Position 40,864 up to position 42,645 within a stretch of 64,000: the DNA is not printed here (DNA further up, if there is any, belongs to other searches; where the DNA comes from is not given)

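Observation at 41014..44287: Terminal four-gene sub-operon of unknown function: candidate undescribed defence / abortive-infection module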

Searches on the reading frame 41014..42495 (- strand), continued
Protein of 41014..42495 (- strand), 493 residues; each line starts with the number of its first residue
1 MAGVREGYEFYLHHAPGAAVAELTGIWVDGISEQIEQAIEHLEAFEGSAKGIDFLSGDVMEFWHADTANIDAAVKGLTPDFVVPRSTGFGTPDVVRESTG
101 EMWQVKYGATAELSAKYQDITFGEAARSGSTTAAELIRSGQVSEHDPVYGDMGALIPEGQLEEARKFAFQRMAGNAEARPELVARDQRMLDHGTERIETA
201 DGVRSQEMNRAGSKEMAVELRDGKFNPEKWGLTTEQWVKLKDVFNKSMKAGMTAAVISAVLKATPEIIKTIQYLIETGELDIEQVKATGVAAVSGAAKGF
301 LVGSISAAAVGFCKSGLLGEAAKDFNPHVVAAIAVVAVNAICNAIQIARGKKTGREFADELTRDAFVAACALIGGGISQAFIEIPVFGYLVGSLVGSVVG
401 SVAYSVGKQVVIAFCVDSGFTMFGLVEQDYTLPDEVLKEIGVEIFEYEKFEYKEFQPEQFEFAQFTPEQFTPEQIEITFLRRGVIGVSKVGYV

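Call 39: predict_structure(alignment_id=A2)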
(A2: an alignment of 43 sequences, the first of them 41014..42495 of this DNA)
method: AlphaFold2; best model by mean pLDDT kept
length: 493 residues; sequences in the alignment: 43
mean_pLDDT: 73.6   pTM: 0.67
mean pLDDT of the five models: 73.6, 69.9, 65.6, 59.7, 58.4
residues with pLDDT >= 90: 154; 70-90: 144; 50-70: 121; < 50: 74
segments of 3 or more residues with pLDDT < 50: 413-415, 417-432, 440-450, 458-493
pLDDT, mean of each block of 10 residues (from residue 1): 62 70 83 96 94 91 97 93 80 93 92 91 89 90 88 94 94 89 89 94 94 95 94 87 74 69 67 70 66 66 72 73 72 73 69 68 69 60 58 60 60 49 42 48 39 47 44 34 30 26
secondary structure, 60 per line:
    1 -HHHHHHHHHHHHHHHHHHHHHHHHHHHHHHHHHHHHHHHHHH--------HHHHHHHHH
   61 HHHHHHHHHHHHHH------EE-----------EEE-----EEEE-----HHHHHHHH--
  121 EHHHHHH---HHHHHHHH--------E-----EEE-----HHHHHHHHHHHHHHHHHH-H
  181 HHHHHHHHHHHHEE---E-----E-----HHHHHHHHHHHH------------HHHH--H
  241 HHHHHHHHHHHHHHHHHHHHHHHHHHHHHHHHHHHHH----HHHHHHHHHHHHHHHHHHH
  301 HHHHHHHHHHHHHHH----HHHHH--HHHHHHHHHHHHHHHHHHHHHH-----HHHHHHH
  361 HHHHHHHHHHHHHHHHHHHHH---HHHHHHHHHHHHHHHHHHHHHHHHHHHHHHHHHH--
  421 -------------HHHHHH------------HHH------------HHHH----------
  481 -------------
elements in order: H2-43 H52-74 E94-96 E102-105 H111-118 H122-127 H131-138 E153-155 H161-178 H180-192 H210-221 H234-237 H240-277 H282-315 H320-324 H327-348 H354-381 H385-418 H434-439 H467-470

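Call 43: fold_search(model_id=the predicted structure, library=pdb)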
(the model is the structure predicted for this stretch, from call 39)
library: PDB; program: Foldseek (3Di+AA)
matches with E <= 10: 255; with E <= 0.001: 0
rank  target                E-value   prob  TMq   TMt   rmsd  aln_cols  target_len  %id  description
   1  3gia                  3.8e-01  0.09  0.12  0.13  30.4       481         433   10  Crystal Structure of ApcT Transporter (released 2009-08-18)
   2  6hfb_C                6.8e-01  0.06  0.11  0.12  24.8       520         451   12  Outward-facing conformation of a multidrug resistance MATE family transporter of the MOP superfamily. (released 2019-06-12)
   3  9r10_A                8.2e-01  0.07  0.12  0.12  25.6       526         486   11  Cryo-EM structure of human MATE1 in complex with cimetidine (released 2025-11-05)
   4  3vvo                  8.9e-01  0.07  0.12  0.13  25.3       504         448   13  Crystal structure of MATE in the bent conformation (released 2013-04-03)
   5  6hfb_B                8.9e-01  0.06  0.11  0.12  24.2       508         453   11  Outward-facing conformation of a multidrug resistance MATE family transporter of the MOP superfamily. (released 2019-06-12)
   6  9m0x_R                1.2e+00  0.18  0.12  0.17  17.0       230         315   12  Cryo-EM structure of the agmatine-bound zTAAR13d-Gs complex (released 2026-03-04)
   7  3vvp_A                1.2e+00  0.06  0.12  0.13  24.0       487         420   11  Crystal structure of MATE in complex with Br-NRF (released 2013-04-03)
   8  4mlb_C                1.3e+00  0.04  0.10  0.11  26.3       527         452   12  Reverse polarity of binding pocket suggests different function of a MOP superfamily transporter from Pyrococcus furios (released 2013-09-25)
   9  3gi8_C                1.3e+00  0.03  0.10  0.11  31.2       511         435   10  Crystal Structure of ApcT K158A Transporter Bound to 7F11 Monoclonal Fab Fragment (released 2009-08-18)
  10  7rdr_A                1.4e+00  0.08  0.13  0.14  24.1       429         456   14  Circular tandem repeat protein with novel repeat topology and enhanced subunit contact surfaces (released 2021-09-01)
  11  8irs_R                1.4e+00  0.15  0.13  0.21  15.3       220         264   15  Dopamine Receptor D2R-Gi-Rotigotine complex (released 2023-06-07)
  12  5bun_A                1.4e+00  0.06  0.10  0.12  32.2       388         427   11  Crystal structure of an antigenic outer membrane protein ST50 from Salmonella Typhi (released 2015-12-23)
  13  7xw7_R                1.6e+00  0.11  0.13  0.12  24.0       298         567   11  TSHR-K1-70 complex (released 2022-08-17)
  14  8e1m_B                1.7e+00  0.38  0.13  0.37  16.9       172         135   14  Cryo-EM structure of the endogenous core TIM23 complex from S. cerevisiae (released 2023-06-21)
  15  1po5                  1.7e+00  0.08  0.10  0.11  25.6       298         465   13  Structure of mammalian cytochrome P450 2B4 (released 2003-10-07)
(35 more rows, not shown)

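Call 48: search_protein_families(library=padloc, alignment_id=A5, max_evalue=0.00001)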
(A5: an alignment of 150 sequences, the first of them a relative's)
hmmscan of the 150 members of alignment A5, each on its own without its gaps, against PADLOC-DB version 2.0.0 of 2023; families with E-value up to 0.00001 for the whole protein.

A. member 1, L042:9994-10809:+ (271 aa): 7 families
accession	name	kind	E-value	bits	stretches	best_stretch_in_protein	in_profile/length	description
PDLC04135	mad3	-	3.7e-28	97.1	2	158-238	257-339/374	mads_3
PDLC04140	mad8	-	3.5e-09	34.6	1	40-226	13-236/314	mads_8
PDLC04164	AriA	-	2.9e-08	31.6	0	164-226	171-235/253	-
PDLC02335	AbiLi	-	6.7e-08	30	1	57-228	79-242/326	AbiLi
PDLC02914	ATPase-Toprim_I-B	-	4.1e-07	27.6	0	46-127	15-95/443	-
PDLC02980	AriA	-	1.1e-06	26.9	0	161-224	234-300/304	-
PDLC03878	NsnB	-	5.8e-06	24.3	0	57-110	24-83/345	-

B. families by the number of members that match (of 150 scanned): 412 families (the first 25 are shown)
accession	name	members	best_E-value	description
PDLC04140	mad8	5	9.5e-11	mads_8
PDLC01652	WYL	4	7.3e-30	"CAS-I,CAS-II,CAS-III,CAS-IV,CAS-V,CAS-VI; associated_signaling"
PDLC04135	mad3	3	3.7e-28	mads_3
PDLC02914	ATPase-Toprim_I-B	3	2.1e-27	-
PDLC02980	AriA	3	7.4e-24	-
PDLC03878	NsnB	3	1.8e-23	-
PDLC01457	WYL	3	2.9e-21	"CAS-I,CAS-II,CAS-III,CAS-IV,CAS-V,CAS-VI; associated_signaling"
PDLC02335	AbiLi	3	1e-17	AbiLi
PDLC04164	AriA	3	2.1e-14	-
PDLC03647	REase_III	2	4.5e-296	Type III restriction enzyme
PDLC03634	MTase_III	2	1.2e-212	Type III methyltransferase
PDLC05078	PDC-S72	2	3.9e-206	-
PDLC03636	MTase_III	2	5.9e-147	Type III methyltransferase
PDLC03644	MTase_III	2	1.6e-119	Type III methyltransferase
PDLC03649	REase_III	2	6.4e-102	Type III restriction enzyme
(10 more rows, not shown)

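Call 49: search_protein_families(library=pfam, alignment_id=A5, max_evalue=0.00001)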
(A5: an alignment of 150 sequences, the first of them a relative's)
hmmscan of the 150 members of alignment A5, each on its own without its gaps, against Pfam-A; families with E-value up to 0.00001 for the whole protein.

A. member 1, L042:9994-10809:+ (271 aa): 2 families
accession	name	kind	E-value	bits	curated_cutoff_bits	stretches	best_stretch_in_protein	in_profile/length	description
PF00005.33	ABC_tran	-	3.3e-36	125.4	25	1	44-192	1-136/137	ABC transporter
PF13304.12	AAA_21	-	1.9e-07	31.9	27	0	162-225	235-301/304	AAA domain, putative AbiEii toxin, Type IV TA system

B. families by the number of members that match (of 150 scanned): 153 families (the first 25 are shown)
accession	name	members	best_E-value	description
PF13304.12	AAA_21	3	3.9e-24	AAA domain, putative AbiEii toxin, Type IV TA system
PF04851.21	ResIII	3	1.3e-23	Type III restriction enzyme, res subunit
PF13280.12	WYL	3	3.7e-13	WYL domain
PF18766.7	SWI2_SNF2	2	1.4e-77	SWI2/SNF2 ATPase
PF10117.15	McrBC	2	8.6e-75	McrBC 5-methylcytosine restriction system component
PF01555.25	N6_N4_Mtase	2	2.1e-48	DNA methylase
PF08238.18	Sel1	2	2.1e-40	Sel1 repeat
PF03235.19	GmrSD_N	2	6.7e-32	GmrSD restriction endonuclease, N-terminal domain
PF07728.20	AAA_5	2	1e-25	AAA domain (dynein-related subfamily)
PF13175.12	AAA_15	2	4.2e-22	AAA ATPase domain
PF00665.32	rve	2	2.4e-21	Integrase core domain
PF13276.12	HTH_21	2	1e-15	HTH-like domain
PF01381.28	HTH_3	2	9e-15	Helix-turn-helix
PF13476.12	AAA_23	2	1.2e-14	AAA domain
PF02463.25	SMC_N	2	1.3e-14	RecF/RecN/SMC N terminal domain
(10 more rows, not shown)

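Call 55: search_dna_similar(query=window:41014-42495:-, collection=phages, mode=protein, max_rows=15)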
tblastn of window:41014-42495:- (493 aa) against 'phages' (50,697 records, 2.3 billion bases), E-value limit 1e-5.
Records with a match: 1; places in all: 1; records where one place covers at least 80% of the query: 1.
Best place of each record, by identity: <60% 1.
By first word of the organism name: phage 1.
By host as written in the record: - 1.
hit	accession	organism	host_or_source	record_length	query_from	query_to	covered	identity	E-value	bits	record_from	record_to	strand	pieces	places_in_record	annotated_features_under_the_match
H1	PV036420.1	phage NatCom_9287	human feces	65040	51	493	90%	34.7%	8e-53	198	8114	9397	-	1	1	hypothetical protein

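Call 56: search_dna_similar(query=window:41014-42495:-, collection=plasmids, mode=protein, max_rows=15)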
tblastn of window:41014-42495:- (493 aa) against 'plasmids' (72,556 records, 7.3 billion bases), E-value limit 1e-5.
Records with a match: 2; places in all: 4; records where one place covers at least 80% of the query: 1.
Best place of each record, by identity: <60% 2.
By first word of the organism name: Butyrivibrio 1; Peptoclostridium 1.
By predicted mobility (MOB-suite, as given by PLSDB): non-mobilizable 2.
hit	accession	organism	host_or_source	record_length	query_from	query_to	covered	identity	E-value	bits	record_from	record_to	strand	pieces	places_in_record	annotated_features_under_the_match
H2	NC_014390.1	Butyrivibrio proteoclasticus B316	-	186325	1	493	100%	42.3%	1e-91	312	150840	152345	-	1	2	hypothetical protein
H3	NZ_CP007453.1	Peptoclostridium acidaminophilum DSM 3953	black mud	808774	1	315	64%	33.7%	3e-43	171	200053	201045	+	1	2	hypothetical protein (x2)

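Call 58: get_annotated_region(hit=H1, flank=6000)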
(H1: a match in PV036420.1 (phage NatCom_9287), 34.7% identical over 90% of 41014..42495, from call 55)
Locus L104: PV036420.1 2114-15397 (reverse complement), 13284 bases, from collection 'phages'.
description: Phage NatCom_9287, complete genome.
organism: phage NatCom_9287 (NCBI taxid 3403551)
taxonomy: Viruses; Duplodnaviria; Heunggongvirae; Uroviricota; Caudoviricetes; Ca. Heliusvirales
host: -; source: human feces; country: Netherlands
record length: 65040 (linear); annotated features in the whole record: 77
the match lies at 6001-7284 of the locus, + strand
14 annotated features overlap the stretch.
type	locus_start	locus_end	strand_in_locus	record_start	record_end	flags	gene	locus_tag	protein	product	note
CDS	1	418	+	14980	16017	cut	-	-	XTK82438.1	DNA methyltransferase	-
CDS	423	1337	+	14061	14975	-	-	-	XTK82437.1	hypothetical protein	-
CDS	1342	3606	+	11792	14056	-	-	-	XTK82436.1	hypothetical protein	-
CDS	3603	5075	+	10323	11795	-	-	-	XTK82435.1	restriction endonuclease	-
CDS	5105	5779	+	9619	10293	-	-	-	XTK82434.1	hypothetical protein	-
CDS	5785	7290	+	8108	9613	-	-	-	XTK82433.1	hypothetical protein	-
CDS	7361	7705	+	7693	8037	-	-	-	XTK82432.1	hypothetical protein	-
CDS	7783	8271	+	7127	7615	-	-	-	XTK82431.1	GTP-binding domain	-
CDS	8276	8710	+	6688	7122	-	-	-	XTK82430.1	hypothetical protein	-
CDS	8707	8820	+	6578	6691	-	-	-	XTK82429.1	hypothetical protein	-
CDS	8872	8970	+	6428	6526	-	-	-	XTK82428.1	hypothetical protein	-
CDS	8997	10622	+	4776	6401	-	-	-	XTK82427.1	hypothetical protein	-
CDS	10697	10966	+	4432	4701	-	-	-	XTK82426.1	hypothetical protein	-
CDS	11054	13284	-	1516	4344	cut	-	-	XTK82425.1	hypothetical protein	-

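Call 59: get_annotated_region(hit=H2, flank=6000)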
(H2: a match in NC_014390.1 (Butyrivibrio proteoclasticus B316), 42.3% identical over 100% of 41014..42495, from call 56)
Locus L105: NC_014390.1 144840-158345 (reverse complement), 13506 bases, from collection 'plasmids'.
description: Butyrivibrio proteoclasticus B316 plasmid pCY186, complete sequence
organism: Butyrivibrio proteoclasticus B316 (NCBI taxid 515622)
taxonomy: Bacteria; Bacillota; Clostridia; Lachnospirales; Lachnospiraceae; Butyrivibrio; Butyrivibrio proteoclasticus; Butyrivibrio proteoclasticus B316
host: -; source: -; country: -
typing (MOB-suite, as given by PLSDB): non-mobilizable; replicon rep_cluster_1089; mating-pair formation MPF_T
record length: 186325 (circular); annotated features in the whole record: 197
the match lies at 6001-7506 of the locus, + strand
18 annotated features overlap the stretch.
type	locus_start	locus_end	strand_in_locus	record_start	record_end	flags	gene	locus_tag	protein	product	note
CDS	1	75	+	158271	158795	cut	-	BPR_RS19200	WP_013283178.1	helix-turn-helix domain-containing protein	-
CDS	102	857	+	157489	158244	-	-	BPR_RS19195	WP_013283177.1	hypothetical protein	-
CDS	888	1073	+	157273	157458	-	-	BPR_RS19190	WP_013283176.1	hypothetical protein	-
CDS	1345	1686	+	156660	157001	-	-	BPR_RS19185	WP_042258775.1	hypothetical protein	-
CDS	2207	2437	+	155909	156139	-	-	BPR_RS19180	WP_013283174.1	hypothetical protein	-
CDS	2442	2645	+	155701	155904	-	-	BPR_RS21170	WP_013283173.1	hypothetical protein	-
CDS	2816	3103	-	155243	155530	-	-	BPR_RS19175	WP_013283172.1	hypothetical protein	-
CDS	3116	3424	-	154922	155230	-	-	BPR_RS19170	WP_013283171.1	YolD-like family protein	-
CDS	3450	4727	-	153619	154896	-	-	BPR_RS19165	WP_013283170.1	DNA repair protein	-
CDS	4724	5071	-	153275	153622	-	-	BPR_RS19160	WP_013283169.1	hypothetical protein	-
CDS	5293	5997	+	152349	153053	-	-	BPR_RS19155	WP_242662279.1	hypothetical protein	-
CDS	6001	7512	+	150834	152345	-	-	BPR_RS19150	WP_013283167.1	hypothetical protein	-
CDS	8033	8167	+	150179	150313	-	-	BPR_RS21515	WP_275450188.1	hypothetical protein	-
CDS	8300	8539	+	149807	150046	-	-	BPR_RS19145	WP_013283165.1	hypothetical protein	-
CDS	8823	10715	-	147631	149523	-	-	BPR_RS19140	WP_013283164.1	hypothetical protein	-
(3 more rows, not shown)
